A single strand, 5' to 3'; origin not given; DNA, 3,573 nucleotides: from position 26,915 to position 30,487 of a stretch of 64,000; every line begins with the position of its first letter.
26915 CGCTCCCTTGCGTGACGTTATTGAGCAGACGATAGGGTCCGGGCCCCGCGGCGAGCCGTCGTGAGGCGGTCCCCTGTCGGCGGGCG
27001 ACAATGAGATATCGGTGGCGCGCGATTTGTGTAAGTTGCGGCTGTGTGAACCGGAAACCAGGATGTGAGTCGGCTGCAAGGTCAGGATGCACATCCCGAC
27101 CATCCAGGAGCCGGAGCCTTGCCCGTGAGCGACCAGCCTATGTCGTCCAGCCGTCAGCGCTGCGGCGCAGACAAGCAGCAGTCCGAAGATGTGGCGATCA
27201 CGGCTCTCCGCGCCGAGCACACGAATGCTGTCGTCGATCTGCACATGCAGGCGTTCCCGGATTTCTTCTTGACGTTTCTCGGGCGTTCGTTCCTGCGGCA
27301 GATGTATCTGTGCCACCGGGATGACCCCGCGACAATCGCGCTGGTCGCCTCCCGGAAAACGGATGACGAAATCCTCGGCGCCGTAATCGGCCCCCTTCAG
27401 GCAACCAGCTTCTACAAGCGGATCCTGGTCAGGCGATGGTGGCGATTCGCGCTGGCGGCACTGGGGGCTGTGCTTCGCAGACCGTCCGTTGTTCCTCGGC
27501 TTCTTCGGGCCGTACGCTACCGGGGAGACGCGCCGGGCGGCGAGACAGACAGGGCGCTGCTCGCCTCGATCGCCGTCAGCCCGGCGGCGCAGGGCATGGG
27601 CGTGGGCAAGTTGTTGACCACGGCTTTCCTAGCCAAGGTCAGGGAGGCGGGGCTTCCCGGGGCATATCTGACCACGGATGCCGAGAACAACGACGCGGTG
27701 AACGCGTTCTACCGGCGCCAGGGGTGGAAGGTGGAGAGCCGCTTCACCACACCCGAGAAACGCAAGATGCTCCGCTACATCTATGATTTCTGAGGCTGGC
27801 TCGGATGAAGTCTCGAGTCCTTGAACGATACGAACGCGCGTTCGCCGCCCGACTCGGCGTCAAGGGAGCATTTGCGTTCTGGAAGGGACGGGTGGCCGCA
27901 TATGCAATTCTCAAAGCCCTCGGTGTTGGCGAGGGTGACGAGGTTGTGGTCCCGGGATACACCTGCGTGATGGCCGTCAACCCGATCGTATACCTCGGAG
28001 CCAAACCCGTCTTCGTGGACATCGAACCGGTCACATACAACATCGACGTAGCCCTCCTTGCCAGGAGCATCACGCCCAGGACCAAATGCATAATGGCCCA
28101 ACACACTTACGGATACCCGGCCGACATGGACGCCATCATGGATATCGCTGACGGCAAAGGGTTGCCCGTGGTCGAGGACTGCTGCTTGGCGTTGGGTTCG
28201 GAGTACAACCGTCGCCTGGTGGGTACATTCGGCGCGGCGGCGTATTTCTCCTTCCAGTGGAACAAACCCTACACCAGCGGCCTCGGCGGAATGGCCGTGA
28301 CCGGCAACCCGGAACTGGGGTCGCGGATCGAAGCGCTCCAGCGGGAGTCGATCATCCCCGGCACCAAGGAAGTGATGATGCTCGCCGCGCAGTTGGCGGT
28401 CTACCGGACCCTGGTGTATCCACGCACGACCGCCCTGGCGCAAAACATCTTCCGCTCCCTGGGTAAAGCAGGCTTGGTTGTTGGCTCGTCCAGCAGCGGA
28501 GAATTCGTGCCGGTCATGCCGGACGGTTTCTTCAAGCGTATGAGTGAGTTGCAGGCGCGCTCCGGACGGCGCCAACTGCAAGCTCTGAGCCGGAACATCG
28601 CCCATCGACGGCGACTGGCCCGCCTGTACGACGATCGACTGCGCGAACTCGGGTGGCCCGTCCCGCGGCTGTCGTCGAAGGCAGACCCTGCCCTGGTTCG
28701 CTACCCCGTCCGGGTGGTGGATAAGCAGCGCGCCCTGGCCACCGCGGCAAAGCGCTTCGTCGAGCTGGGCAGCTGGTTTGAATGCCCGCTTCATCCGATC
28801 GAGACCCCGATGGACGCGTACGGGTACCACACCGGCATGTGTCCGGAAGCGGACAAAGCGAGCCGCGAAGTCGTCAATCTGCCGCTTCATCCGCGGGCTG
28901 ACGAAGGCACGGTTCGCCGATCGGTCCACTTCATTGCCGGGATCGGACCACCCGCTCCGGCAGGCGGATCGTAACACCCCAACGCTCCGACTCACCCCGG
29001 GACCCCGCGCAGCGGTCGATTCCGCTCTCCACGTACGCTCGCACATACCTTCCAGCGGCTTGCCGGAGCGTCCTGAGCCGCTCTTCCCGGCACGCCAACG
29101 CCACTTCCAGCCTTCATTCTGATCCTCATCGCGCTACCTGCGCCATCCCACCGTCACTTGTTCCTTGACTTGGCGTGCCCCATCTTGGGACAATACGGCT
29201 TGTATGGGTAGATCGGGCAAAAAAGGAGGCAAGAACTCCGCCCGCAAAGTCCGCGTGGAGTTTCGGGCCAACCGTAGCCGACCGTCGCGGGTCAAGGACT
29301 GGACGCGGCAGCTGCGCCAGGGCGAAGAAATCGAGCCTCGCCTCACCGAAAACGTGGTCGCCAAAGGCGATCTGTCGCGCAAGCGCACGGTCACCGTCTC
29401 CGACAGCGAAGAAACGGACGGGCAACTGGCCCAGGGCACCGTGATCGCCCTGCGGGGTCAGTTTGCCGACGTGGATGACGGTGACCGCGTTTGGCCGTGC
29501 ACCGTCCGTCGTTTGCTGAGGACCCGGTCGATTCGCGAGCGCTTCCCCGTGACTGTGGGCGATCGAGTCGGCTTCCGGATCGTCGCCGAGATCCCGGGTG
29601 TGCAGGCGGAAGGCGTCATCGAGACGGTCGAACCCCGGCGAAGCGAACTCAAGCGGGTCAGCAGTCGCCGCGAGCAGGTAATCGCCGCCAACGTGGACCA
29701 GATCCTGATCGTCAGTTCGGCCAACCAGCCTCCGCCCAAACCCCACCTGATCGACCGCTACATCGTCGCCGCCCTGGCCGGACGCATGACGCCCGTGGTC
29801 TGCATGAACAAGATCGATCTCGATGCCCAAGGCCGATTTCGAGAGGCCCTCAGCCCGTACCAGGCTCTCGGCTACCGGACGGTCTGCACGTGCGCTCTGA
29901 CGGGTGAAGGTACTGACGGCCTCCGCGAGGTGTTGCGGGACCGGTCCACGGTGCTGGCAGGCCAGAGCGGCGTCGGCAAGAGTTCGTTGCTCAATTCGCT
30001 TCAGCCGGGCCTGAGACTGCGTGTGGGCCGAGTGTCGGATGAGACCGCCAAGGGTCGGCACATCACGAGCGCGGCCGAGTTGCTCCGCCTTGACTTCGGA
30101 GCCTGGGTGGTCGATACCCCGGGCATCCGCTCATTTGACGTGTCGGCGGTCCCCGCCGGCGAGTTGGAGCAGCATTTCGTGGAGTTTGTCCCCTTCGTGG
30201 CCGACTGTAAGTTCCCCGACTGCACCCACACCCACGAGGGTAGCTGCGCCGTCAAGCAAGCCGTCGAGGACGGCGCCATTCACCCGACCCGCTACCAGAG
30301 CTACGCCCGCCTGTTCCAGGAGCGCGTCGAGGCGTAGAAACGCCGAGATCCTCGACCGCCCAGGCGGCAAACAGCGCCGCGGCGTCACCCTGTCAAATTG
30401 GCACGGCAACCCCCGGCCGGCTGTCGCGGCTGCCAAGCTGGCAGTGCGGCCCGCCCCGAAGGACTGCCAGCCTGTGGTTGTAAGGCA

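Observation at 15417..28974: Distal half of the locus is a block of poorly characterised enzymes with exosortase-type EPS hallmarks but no exosortase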

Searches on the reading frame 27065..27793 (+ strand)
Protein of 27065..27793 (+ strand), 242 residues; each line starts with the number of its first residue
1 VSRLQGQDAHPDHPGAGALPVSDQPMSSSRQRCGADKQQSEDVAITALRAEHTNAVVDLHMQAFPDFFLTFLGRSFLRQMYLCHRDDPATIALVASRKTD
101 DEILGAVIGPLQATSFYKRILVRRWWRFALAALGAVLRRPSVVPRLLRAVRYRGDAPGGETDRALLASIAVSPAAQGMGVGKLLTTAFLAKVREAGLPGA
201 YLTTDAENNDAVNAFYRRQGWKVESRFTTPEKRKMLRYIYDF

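Call 3: search_protein_families(library=pfam, proteins=[window:27065-27793:+], max_evalue=0.001)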
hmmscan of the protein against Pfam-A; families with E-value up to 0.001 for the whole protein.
window:27065-27793:+ (242 aa): 4 families
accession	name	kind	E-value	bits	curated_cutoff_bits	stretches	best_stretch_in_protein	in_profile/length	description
PF00583.31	Acetyltransf_1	-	2.9e-11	44.1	20.7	1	91-221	34-116/116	Acetyltransferase (GNAT) family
PF13508.13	Acetyltransf_7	-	2.2e-08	34.8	27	1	163-222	29-83/84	Acetyltransferase (GNAT) domain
PF13673.13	Acetyltransf_10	-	9e-05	22.9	23.6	1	165-223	53-109/128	Acetyltransferase (GNAT) domain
PF13527.13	Acetyltransf_9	-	0.0001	22.7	25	1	148-222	57-125/127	Acetyltransferase (GNAT) domain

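Call 4: search_protein_families(library=ncbifam, proteins=[window:27065-27793:+], max_evalue=0.001)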
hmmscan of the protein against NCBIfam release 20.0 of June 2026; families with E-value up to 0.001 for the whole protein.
window:27065-27793:+ (242 aa): 5 families
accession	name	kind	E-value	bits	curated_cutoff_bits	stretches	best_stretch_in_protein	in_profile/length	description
NF040501.1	resist_ArsN2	equivalog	3.8e-08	33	125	1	162-232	47-112/133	arsenic resistance N-acetyltransferase ArsN2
TIGR03448.1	mycothiol_MshD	equivalog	3.3e-06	26.6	163.1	1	169-225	234-289/294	mycothiol synthase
TIGR01575.1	rimI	equivalog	1.9e-05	24.8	86.4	1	162-224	54-115/132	ribosomal protein S18-alanine N-acetyltransferase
NF002959.0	PRK03624.1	equivalog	2.5e-05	24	124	1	163-227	72-135/147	GNAT family acetyltransferase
NF007025.1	PRK09491.1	equivalog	0.00087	19.2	173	0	162-220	61-118/145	ribosomal protein S18-alanine N-acetyltransferase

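Call 70: search_protein_families(library=pfam, proteins=[window:27065-27793:+], max_evalue=10)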
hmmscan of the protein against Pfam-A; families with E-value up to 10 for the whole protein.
window:27065-27793:+ (242 aa): 6 families
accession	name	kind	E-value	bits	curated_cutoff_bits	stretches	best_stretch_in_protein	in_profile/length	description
PF00583.31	Acetyltransf_1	-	2.9e-11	44.1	20.7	1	91-221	34-116/116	Acetyltransferase (GNAT) family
PF13508.13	Acetyltransf_7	-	2.2e-08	34.8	27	1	163-222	29-83/84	Acetyltransferase (GNAT) domain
PF13673.13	Acetyltransf_10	-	9e-05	22.9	23.6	1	165-223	53-109/128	Acetyltransferase (GNAT) domain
PF13527.13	Acetyltransf_9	-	0.0001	22.7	25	1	148-222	57-125/127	Acetyltransferase (GNAT) domain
PF14542.12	Acetyltransf_CG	-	0.0066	17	30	1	163-197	24-58/80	GCN5-related N-acetyl-transferase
PF08445.16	FR47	-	0.0066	16.9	22.1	1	164-222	22-78/86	FR47-like protein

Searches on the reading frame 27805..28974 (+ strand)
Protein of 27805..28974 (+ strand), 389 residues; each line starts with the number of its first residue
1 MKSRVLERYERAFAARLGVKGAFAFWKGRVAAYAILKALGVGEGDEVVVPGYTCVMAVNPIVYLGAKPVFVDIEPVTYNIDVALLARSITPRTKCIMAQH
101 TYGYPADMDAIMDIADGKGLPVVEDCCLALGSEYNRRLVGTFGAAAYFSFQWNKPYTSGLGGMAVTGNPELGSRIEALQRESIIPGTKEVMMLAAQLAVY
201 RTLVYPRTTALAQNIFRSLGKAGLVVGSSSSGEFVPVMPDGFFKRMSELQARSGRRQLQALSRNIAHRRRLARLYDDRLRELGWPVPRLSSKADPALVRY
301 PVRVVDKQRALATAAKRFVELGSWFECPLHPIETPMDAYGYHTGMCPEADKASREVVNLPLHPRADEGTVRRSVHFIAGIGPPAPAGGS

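Call 3: search_protein_families(library=pfam, proteins=[window:27805-28974:+], max_evalue=0.001)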
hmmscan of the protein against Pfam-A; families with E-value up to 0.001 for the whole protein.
window:27805-28974:+ (389 aa): 1 family
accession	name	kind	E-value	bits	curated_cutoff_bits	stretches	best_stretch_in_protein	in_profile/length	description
PF01041.23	DegT_DnrJ_EryC1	-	8.3e-76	256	19.8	2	6-183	26-203/360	DegT/DnrJ/EryC1/StrS aminotransferase family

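Call 4: search_protein_families(library=ncbifam, proteins=[window:27805-28974:+], max_evalue=0.001)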
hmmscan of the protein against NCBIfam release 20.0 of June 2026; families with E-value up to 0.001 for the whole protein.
window:27805-28974:+ (389 aa): 11 families
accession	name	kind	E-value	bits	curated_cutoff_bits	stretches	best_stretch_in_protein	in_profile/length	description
TIGR03588.1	PseC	equivalog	6.2e-48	163.6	423.5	2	5-187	31-219/380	UDP-4-amino-4,6-dideoxy-N-acetyl-beta-L-altrosamine transaminase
TIGR04181.1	NHT_00031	hypoth_equivalog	6e-45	153.7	420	1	6-179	32-221/359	LegC family aminotransferase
NF008658.2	PRK11658.1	equivalog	5.6e-41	140.5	631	1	8-179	37-207/379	UDP-4-amino-4-deoxy-L-arabinose aminotransferase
NF008687.0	PRK11706.1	equivalog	6.6e-40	137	375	1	39-179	66-206/375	dTDP-4-amino-4,6-dideoxygalactose transaminase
NF011936.0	PRK15407.1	equivalog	3.2e-37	128.3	423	1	4-178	65-247/440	lipopolysaccharide biosynthesis protein RfbH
TIGR02379.1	ECA_wecE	subfamily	6.9e-33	113.9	434.85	1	39-180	66-208/376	dTDP-4-amino-4,6-dideoxy-D-glucose transaminase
TIGR04427.1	PLP_DesI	equivalog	5.2e-32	111.4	650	1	8-180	56-226/390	dTDP-4-dehydro-6-deoxyglucose aminotransferase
NF005817.0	PRK07683.1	equivalog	1.3e-06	27.4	575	1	42-99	111-168/387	aminotransferase A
NF006569.0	PRK09082.1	subfamily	0.00014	21.1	420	1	31-100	103-171/386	methionine aminotransferase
NF006488.0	PRK08912.1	equivalog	0.00029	19.9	498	1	41-98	108-165/387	aminotransferase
NF004770.0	PRK06108.1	subfamily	0.00041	19.3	422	1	26-99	102-177/396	pyridoxal phosphate-dependent aminotransferase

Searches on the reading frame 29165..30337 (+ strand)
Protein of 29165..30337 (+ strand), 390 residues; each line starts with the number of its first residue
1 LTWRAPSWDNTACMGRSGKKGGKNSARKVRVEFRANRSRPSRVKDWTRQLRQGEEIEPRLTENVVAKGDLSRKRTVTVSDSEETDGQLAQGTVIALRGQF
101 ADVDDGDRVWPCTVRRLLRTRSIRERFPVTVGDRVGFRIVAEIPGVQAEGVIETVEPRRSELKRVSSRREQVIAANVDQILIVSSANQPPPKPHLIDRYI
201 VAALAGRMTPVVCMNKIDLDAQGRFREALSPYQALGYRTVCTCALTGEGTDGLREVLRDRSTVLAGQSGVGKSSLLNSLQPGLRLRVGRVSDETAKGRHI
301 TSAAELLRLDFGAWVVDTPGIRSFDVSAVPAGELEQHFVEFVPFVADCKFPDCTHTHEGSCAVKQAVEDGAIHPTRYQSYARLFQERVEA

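Call 61: search_protein_families(library=ncbifam, proteins=[window:29165-30337:+], max_evalue=0.00001)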
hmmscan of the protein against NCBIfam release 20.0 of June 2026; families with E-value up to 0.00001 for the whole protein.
window:29165-30337:+ (390 aa): 3 families
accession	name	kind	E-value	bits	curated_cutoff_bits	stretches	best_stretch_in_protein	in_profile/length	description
NF008931.0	PRK12288.1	equivalog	6.7e-76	255.6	360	1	74-386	25-332/347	small ribosomal subunit biogenesis GTPase RsgA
TIGR00157.1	TIGR00157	equivalog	7.3e-67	225.5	100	1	130-384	2-246/247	ribosome small subunit-dependent GTPase A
NF008932.0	PRK12289.1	equivalog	5.5e-50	170.4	483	1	87-388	11-302/363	small ribosomal subunit biogenesis GTPase RsgA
